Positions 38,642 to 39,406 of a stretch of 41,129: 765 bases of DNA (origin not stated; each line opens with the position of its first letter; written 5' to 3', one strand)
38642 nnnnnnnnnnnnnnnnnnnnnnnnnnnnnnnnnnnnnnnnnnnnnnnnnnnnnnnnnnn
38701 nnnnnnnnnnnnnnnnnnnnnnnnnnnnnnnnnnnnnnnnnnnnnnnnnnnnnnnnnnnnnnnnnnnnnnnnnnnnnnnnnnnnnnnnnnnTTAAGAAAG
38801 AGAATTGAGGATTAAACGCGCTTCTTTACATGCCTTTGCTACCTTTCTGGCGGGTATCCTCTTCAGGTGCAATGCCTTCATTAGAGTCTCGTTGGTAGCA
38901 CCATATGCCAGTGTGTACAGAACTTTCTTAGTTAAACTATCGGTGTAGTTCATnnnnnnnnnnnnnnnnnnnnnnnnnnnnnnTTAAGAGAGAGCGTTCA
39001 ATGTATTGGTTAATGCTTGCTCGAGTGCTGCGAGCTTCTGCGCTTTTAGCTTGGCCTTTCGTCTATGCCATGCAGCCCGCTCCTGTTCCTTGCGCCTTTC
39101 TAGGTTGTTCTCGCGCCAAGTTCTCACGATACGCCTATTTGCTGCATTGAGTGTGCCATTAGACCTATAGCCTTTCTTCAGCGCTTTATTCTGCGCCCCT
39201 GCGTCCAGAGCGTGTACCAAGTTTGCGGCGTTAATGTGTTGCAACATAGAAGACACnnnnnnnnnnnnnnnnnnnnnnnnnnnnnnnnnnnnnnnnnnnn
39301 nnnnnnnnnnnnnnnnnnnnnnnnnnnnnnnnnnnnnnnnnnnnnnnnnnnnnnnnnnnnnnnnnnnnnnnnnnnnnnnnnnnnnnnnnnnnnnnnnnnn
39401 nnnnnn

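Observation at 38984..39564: Overlapping small early ORFs between gp0.4 and the cassette region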

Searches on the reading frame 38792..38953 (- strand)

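Call 4: search_protein_families(library=phrogs, proteins=[window:38792-38953:-], max_evalue=0.01)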
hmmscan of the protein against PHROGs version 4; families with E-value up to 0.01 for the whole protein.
window:38792-38953:- (53 aa): 1 family
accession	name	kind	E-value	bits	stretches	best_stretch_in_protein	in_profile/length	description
phrog_10380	-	unknown function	1.2e-24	87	1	3-53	4-55/55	-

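Call 55: search_protein_families(library=pfam, proteins=[window:38792-38953:-], max_evalue=1)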
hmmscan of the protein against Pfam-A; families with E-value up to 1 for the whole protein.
window:38792-38953:- (53 aa): 0 families

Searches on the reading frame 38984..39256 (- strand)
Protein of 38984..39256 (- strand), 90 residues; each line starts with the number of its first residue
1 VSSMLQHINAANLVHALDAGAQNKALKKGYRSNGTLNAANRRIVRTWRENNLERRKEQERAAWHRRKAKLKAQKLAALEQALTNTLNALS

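Call 4: search_protein_families(library=phrogs, proteins=[window:38984-39256:-], max_evalue=0.01)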
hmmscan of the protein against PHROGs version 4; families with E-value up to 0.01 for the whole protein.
window:38984-39256:- (90 aa): 1 family
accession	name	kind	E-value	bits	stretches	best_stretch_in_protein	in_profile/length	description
phrog_8393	-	unknown function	3.7e-13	50.9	1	23-74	53-104/111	-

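Call 25: search_dna_similar(query=window:38984-39247:-, collection=phages, mode=protein, max_rows=40, rows=spread, max_evalue=0.001)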
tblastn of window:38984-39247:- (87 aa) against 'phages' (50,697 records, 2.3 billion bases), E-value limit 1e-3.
Records with a match: 61; places in all: 61; records where one place covers at least 80% of the query: 1.
Best place of each record, by identity: 95-99% 4; 90-95% 5; 80-90% 49; 60-80% 3.
By first word of the organism name: Escherichia 38; Teseptimavirus 6; Salmonella 4; Shigella 4; Yersinia 3; Kluyvera 2; Enterobacter 1; Serratia 1; Cedecea 1; Enterobacteria 1.
By host as written in the record: - 16; Escherichia coli rfaC 14; Escherichia coli 10; Escherichia coli B 4; Yersinia pestis 3; Salmonella enterica serovar Cerro 87 2; Shigella flexneri A7 2; Salmonella enterica subsp. enterica serovar Typhimurium ATCC 13311 2; and 6 more.
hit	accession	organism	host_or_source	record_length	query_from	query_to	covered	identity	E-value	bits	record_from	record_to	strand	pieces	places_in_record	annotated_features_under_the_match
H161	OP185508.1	Salmonella phage JSS1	Salmonella enterica serovar Cerro 87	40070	1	87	100%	98.9%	4e-37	136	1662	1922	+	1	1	hypothetical protein (x2)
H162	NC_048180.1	Shigella phage VB_Ship_A7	Shigella flexneri A7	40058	23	87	75%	98.5%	4e-22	94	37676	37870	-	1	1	hypothetical protein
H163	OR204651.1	Escherichia phage pO103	Escherichia coli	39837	23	87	75%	95.4%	2e-21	92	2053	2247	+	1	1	hypothetical protein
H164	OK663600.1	Enterobacter phage vB_SEqdws-315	Salmonella sp. CMCC50115; Escherichia ...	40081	23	87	75%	92.3%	1e-11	91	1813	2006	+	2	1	hypothetical protein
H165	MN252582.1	Salmonella phage LPST144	Salmonella enterica subsp. enterica ...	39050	23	87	75%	89.2%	2e-18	83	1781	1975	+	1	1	hypothetical protein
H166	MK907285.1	Salmonella phage vB_SalM-LPST153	Salmonella enterica subsp. enterica ...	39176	23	87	75%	89.2%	2e-18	83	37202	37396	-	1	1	hypothetical protein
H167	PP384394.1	Teseptimavirus T7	Escherichia coli B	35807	23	87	75%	87.7%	6e-19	84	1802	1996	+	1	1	none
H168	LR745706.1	Escherichia phage T7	-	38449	23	87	75%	87.7%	6e-19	84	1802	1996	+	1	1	hypothetical protein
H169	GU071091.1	Escherichia phage T7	-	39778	23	87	75%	87.7%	6e-19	84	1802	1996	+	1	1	0.6B protein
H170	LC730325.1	Escherichia phage T7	Escherichia coli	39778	23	87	75%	87.7%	6e-19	84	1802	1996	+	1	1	record has no annotation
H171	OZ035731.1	Teseptimavirus T7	-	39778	23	87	75%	87.7%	6e-19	84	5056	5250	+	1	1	record has no annotation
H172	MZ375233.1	Escherichia phage T7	-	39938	23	87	75%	87.7%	6e-19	84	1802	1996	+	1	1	hypothetical protein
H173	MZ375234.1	Escherichia phage T7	-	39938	23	87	75%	87.7%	6e-19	84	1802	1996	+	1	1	hypothetical protein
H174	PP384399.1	Escherichia phage T7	Escherichia coli rfaC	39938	23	87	75%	87.7%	6e-19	84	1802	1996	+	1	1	none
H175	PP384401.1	Escherichia phage T7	Escherichia coli rfaC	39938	23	87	75%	87.7%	6e-19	84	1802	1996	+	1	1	none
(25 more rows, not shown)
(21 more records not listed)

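Call 35: get_annotated_region(hit=H169, flank=600)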
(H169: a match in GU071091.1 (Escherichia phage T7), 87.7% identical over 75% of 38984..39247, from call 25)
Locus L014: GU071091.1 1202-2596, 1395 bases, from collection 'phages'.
description: Enterobacteria phage T7, complete genome.
organism: Escherichia phage T7 (NCBI taxid 10760)
taxonomy: Viruses; Duplodnaviria; Heunggongvirae; Uroviricota; Caudoviricetes; Autographiviridae; Studiervirinae; Teseptimavirus; Teseptimavirus T7
host: -; source: -; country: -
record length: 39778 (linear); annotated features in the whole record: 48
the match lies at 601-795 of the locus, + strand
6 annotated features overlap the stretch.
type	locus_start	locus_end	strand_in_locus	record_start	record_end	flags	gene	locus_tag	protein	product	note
CDS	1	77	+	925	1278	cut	-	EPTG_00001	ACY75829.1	0.3 protein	-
CDS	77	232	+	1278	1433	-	-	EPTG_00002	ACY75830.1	0.4 protein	-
CDS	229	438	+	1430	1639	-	-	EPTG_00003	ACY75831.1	predicted protein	-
CDS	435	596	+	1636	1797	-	-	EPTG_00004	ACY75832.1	0.6A protein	-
CDS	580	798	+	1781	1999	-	-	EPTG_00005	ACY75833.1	0.6B protein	-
CDS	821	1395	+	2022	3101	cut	-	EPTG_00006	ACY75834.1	protein kinase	-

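Call 55: search_protein_families(library=pfam, proteins=[window:38984-39247:-], max_evalue=1)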
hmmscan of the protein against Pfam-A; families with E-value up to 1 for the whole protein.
window:38984-39247:- (87 aa): 1 family
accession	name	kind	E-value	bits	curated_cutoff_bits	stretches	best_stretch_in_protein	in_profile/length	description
PF17105.10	BRD4_CDT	-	0.58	10.1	27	1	45-63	5-20/44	C-terminal domain of bromodomain protein 4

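Call 57: find_homologous_proteins(query=window:38984-39247:-, max_evalue=0.001)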
Query window:38984-39247:- (87 aa): 30 proteins with E <= 0.001 among 30 candidates.
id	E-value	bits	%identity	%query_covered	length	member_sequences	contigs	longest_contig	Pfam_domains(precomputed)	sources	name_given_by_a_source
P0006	4.9e-46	171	100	100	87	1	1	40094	-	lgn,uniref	uniref:Uncharacterized protein n=1 Tax=Escherichia phage vB_EcoS_P1338 TaxID=3161150 RepID=A0AAU7VHJ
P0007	1.1e-45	170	99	100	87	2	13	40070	-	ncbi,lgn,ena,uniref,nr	ncbi:hypothetical protein JSS1_003 [Salmonella phage JSS1]|uniref:Uncharacterized protein n=1 Tax=Sa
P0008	2.5e-31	124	79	100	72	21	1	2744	-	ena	-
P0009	1.4e-29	119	94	75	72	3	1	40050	-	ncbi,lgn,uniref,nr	ncbi:DNA-directed RNA polymerase [Escherichia phage vB_Eco_D226]|uniref:DNA-directed RNA polymerase 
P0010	2.0e-27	112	89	75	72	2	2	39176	-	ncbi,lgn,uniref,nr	ncbi:hypothetical protein vBSalMLPST153_orf00045 [Salmonella phage vB_SalM-LPST153]|uniref:Uncharact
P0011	7.4e-27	110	85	76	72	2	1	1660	-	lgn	-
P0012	8.0e-27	110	86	76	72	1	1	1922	-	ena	-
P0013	1.5e-26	109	85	76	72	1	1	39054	-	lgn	-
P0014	2.0e-26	109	85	76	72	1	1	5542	-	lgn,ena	-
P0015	2.6e-26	109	83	76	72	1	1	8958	-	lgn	-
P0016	3.2e-26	108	83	76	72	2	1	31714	-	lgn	-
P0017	3.8e-26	108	82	77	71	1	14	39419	-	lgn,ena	-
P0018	4.0e-26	108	82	77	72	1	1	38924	-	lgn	-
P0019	5.6e-26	107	83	76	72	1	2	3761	-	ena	-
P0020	5.9e-26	107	80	79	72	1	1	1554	-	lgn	-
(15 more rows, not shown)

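Call 66: predict_structure(alignment_id=A1)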
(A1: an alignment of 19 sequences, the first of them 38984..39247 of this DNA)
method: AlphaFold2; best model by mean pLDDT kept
length: 87 residues; sequences in the alignment: 19
mean_pLDDT: 79.4   pTM: 0.41
mean pLDDT of the five models: 79.4, 77.2, 75.5, 75.3, 75.1
residues with pLDDT >= 90: 28; 70-90: 35; 50-70: 21; < 50: 3
segments of 3 or more residues with pLDDT < 50: 1-3
pLDDT, mean of each block of 10 residues (from residue 1): 52 60 72 84 86 88 92 94 88
secondary structure, 60 per line:
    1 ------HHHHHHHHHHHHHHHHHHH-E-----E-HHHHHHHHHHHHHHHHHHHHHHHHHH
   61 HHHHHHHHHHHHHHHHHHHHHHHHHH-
elements in order: H7-25 H35-86

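Call 68: search_solved_structures(query=A1, max_evalue=1)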
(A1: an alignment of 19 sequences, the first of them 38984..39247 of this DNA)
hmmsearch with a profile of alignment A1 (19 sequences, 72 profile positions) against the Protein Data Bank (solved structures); distinct sequences matched with E-value up to 1: 2.
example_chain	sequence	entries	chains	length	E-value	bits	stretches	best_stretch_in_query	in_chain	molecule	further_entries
8snb_2O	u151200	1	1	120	0.62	13.3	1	31-67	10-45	Flagellar FliJ protein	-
6sy0_A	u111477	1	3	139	0.7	13.1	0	22-57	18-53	Transcription factor with AP2 domain(S)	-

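Call 69: fold_search(model_id=the predicted structure, library=pdb)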
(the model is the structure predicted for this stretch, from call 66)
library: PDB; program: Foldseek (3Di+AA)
matches with E <= 10: 10; with E <= 0.001: 0
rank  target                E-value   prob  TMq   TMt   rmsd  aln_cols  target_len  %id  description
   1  5gm6_Y                6.5e+00  0.08  0.17  0.04   5.3        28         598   18  Cryo-EM structure of the activated spliceosome (Bact complex) at 3.5 angstrom resolution (released 2016-09-21)
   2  4w4i                  7.1e+00  0.09  0.24  0.08   9.1        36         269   17  Crystal structure of EspG3 from the ESX-3 type VII secretion system of M. tuberculosis (released 2014-10-01)
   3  7dvq_x                7.6e+00  0.03  0.19  0.04   9.1        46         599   24  Cryo-EM Structure of the Activated Human Minor Spliceosome (minor Bact Complex) (released 2021-03-31)
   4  5z57_x                8.2e+00  0.03  0.19  0.04   9.0        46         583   24  Cryo-EM structure of the human activated spliceosome (late Bact) at 6.5 angstrom (released 2018-09-19)
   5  5z58_x                8.2e+00  0.03  0.19  0.04   9.0        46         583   24  Cryo-EM structure of a human activated spliceosome (early Bact) at 4.9 angstrom. (released 2018-09-19)
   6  5z56_x                8.2e+00  0.03  0.19  0.04   9.0        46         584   24  cryo-EM structure of a human activated spliceosome (mature Bact) at 5.1 angstrom. (released 2018-09-19)
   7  8dsp_E                8.2e+00  0.02  0.19  0.12  16.7        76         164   17  Cryo-EM structure of the proximal half fiber in del7.3K2R1 mature phage (released 2023-07-26)
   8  3po0                  8.9e+00  0.03  0.18  0.17   6.4        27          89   22  Crystal structure of SAMP1 from Haloferax volcanii (released 2011-03-30)
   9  2ije                  8.9e+00  0.02  0.20  0.10   6.6        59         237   17  Crystal Structure of the Cdc25 domain of RasGRF1 (released 2006-10-31)
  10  8i9w_CH               9.6e+00  0.11  0.33  0.06   1.7        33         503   21  Cryo-EM structure of a Chaetomium thermophilum pre-60S ribosomal subunit - Dbp10-3 (released 2023-05-17)
